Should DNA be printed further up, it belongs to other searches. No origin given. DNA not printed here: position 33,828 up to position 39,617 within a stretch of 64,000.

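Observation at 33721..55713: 22-kb tandem triplication encoding three intact, near-identical ~1,830-aa T9SS-sorted proteins of unrecognised family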

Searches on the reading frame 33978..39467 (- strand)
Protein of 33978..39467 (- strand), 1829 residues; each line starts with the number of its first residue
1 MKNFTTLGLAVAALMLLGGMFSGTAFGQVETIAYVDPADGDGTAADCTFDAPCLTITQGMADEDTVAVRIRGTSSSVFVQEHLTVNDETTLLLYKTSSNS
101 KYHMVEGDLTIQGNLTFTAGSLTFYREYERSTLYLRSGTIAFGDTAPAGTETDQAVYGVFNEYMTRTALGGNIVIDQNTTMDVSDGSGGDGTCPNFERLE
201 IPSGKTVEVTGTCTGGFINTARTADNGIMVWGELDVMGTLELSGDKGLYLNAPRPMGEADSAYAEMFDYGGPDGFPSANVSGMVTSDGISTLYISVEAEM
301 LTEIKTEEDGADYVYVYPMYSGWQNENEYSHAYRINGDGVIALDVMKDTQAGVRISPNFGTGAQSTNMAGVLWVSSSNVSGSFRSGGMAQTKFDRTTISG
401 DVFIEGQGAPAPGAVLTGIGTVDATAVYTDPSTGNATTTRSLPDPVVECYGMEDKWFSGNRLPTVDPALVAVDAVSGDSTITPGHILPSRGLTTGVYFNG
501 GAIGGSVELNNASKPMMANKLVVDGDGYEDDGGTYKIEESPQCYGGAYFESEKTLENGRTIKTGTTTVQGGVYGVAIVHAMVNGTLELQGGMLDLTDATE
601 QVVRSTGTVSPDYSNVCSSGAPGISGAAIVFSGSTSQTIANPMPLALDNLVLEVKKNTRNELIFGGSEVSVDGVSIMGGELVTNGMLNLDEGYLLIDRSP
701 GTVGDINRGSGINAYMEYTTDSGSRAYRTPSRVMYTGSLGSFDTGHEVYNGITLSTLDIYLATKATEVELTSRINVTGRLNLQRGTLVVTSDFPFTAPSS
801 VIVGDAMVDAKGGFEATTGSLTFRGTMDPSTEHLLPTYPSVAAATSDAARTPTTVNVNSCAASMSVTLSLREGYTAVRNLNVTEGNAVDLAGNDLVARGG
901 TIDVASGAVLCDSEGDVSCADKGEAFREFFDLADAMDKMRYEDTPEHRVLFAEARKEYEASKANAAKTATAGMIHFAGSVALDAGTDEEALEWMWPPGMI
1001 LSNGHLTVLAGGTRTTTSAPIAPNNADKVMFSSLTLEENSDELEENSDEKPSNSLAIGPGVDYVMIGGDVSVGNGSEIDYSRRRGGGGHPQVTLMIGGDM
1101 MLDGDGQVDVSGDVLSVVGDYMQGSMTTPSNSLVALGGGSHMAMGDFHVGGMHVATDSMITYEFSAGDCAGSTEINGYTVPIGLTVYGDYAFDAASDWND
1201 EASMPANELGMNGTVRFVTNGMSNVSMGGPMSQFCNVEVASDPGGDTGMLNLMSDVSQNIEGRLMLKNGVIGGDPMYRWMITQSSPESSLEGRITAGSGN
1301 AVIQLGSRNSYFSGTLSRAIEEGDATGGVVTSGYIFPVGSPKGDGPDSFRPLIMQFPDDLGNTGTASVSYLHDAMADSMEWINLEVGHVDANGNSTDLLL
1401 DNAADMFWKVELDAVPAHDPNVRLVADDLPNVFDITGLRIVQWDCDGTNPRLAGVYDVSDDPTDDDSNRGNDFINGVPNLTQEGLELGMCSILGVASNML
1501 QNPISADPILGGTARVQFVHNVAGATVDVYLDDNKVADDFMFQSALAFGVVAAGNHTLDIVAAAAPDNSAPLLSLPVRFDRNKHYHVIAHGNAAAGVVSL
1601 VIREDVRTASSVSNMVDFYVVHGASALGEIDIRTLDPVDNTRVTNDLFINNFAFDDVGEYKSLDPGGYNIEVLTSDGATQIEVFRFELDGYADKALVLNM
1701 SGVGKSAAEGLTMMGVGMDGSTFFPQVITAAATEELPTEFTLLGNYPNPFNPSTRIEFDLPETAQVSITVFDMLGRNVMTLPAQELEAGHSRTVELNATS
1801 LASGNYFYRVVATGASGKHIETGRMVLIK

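Call 7: search_protein_families(library=pfam, proteins=[window:33978-39467:-], max_evalue=0.1)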
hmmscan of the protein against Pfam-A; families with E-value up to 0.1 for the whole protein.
window:33978-39467:- (1829 aa): 2 families
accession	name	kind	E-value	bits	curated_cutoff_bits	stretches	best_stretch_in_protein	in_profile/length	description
PF14344.12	DUF4397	-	3e-19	70.2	30.6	2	1514-1633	1-119/119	Domain of unknown function (DUF4397)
PF18962.6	Por_Secre_tail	-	2.7e-08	34.4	27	1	1746-1814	2-66/75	Secretion system C-terminal sorting domain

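Call 8: search_protein_families(library=ncbifam, proteins=[window:33978-39467:-], max_evalue=0.1)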
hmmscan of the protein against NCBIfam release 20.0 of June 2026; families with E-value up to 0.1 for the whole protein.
window:33978-39467:- (1829 aa): 4 families
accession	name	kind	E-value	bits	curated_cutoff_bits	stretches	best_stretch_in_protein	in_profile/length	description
NF052323.1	T9SSA_dep_M6i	equivalog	1.7e-08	32.9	600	1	1745-1818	960-1031/1043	T9SS-dependent M6-like inactivated metalloprotease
TIGR04183.1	Por_Secre_tail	domain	3.4e-08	33.3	23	1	1746-1814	2-62/72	T9SS type A sorting domain-containing protein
NF038113.1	T9SSA_dep_M36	equivalog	8.3e-08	30.8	885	1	1701-1814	750-859/869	T9SS-dependent M36 family metallopeptidase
NF033707.1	T9SS_sortase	equivalog_domain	0.00016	19.4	420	1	1741-1817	997-1083/1095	type IX secretion system sortase PorU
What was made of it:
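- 34026..34928 (-): Two DUF4397 domains (aa 1514 to about 1720) and the T9SS type-A C-terminal sorting domain (aa 1746-1814). Coordinates are for copy A. Calls 7 and 8.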

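Call 10: find_homologous_proteins(query=window:33978-39467:-)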
Query window:33978-39467:- (1829 aa): 6 proteins with E <= 0.001 among 8000 candidates.
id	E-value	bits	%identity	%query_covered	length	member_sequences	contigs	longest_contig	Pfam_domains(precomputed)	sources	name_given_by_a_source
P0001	0.0e+0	3859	95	100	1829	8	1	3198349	PF18962.8,PF14344.13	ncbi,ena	-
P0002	1.2e-11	61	41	6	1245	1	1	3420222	PF18962.8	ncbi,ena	-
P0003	1.1e-10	58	40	6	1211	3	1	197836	PF18962.8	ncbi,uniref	ncbi:T9SS type A sorting domain-containing protein [Gracilimonas sp. BCB1]|uniref:T9SS type A sortin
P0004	6.8e-8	48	37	5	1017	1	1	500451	PF23598.2,PF13895.13,PF13927.13,PF00560.40,PF13860.13,PF13855.13,PF00041.28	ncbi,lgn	-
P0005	1.2e-7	48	45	4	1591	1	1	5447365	PF18962.8,PF01364.25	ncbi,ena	-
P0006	7.9e-5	38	37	5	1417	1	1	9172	PF13229.13,PF18962.8,PF13860.13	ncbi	-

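Call 12: find_encoding_contigs(protein=P0010, flank=10000)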
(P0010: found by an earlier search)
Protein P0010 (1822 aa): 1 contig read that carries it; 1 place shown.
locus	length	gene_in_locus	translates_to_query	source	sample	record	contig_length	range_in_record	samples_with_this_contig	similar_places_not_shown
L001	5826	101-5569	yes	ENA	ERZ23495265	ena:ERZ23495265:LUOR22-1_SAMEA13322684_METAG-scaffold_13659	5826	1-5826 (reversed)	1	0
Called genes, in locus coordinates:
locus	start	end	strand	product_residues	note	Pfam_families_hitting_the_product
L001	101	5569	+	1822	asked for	PF14344:DUF4397, PF18962:Por_Secre_tail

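Call 13: find_encoding_contigs(protein=P0001, flank=10000)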
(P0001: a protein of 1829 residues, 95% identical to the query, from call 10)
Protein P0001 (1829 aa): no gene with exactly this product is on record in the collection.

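Call 32: search_protein_families(library=pfam, alignment_id=A1, max_evalue=0.01)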
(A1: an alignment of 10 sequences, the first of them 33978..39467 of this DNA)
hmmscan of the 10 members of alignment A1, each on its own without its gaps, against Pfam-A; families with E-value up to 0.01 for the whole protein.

A. member 1, window:33978-39467:- (1829 aa): 2 families
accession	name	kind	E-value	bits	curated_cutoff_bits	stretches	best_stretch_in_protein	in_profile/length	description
PF14344.12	DUF4397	-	3e-19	70.2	30.6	1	1514-1633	1-119/119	Domain of unknown function (DUF4397)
PF18962.6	Por_Secre_tail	-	2.7e-08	34.4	27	1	1746-1814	2-66/75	Secretion system C-terminal sorting domain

B. families by the number of members that match (of 10 scanned): 2 families
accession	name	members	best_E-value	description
PF14344.12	DUF4397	10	4.3e-22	Domain of unknown function (DUF4397)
PF18962.6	Por_Secre_tail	10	5.6e-09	Secretion system C-terminal sorting domain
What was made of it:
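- On Autotransporter / two-partner-secretion beta-helix adhesins: No such Pfam or NCBIfam domain in any member (calls 7, 8, 32).
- No CAZy-type Pfam or NCBIfam domain is found in any of 10 family members (call 32).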

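Call 33: find_homologous_proteins(query=A1, max_evalue=0.00001)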
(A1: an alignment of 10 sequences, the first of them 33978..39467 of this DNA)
Query A1 (10 sequences) (1829 aa, profile of the alignment): 23 proteins with E <= 0.00001 among 8000 candidates.
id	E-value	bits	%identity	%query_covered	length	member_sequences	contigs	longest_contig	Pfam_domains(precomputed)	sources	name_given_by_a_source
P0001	0.0e+0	2423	95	100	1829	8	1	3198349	PF18962.8,PF14344.13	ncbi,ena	-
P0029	1.2e-44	170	46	8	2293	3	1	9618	PF18962.8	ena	-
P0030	2.7e-20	90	46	5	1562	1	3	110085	PF15780.12,PF18962.8,PF18942.6,PF13860.13,PF22544.3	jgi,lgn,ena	-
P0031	5.4e-18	82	43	5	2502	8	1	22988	PF03382.21,PF18962.8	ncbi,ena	-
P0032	2.6e-16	77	40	5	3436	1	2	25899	PF01839.30,PF16655.13,PF25059.2,PF07953.21,PF01833.31,PF13385.14,PF25788.3,PF02210.32,PF16656.12,PF13205.13,PF13517.13,PF18962.8,PF00041.28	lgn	-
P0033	4.2e-16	76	39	5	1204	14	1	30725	PF18962.8,PF13860.13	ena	-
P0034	2.6e-15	73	34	7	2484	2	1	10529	PF18962.8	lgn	-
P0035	3.6e-15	73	43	5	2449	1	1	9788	PF16655.13,PF25300.1,PF25059.2,PF21200.3,PF25788.3,PF24489.2,PF25814.2,PF16656.12,PF00754.32,PF03160.21,PF22633.4,PF25519.2,PF14292.13,PF25833.1,PF05345.19,PF00041.28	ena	-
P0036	1.4e-14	71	44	5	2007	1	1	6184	PF18962.8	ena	-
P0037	9.2e-14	68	41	5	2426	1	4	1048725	PF18962.8,PF18370.8,PF21910.3,PF00041.28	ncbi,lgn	-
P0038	7.7e-13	65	31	10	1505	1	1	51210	PF07610.18,PF17766.8,PF22067.3,PF24507.2,PF07593.19,PF22544.3,PF22073.3,PF15780.12,PF24798.3,PF13517.13,PF18962.8,PF14874.13,PF13860.13,PF12371.15,PF11721.15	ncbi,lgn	-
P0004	9.6e-13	65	37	5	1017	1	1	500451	PF23598.2,PF13895.13,PF13927.13,PF00560.40,PF13860.13,PF13855.13,PF00041.28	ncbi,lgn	-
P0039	9.8e-12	61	38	5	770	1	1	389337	PF10460.16,PF18962.8,PF13860.13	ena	-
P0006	1.2e-10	58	37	5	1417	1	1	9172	PF13229.13,PF18962.8,PF13860.13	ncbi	-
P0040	7.7e-10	55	37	5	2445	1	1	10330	PF00404.25,PF18962.8,PF18370.8,PF13860.13,PF00041.28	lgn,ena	-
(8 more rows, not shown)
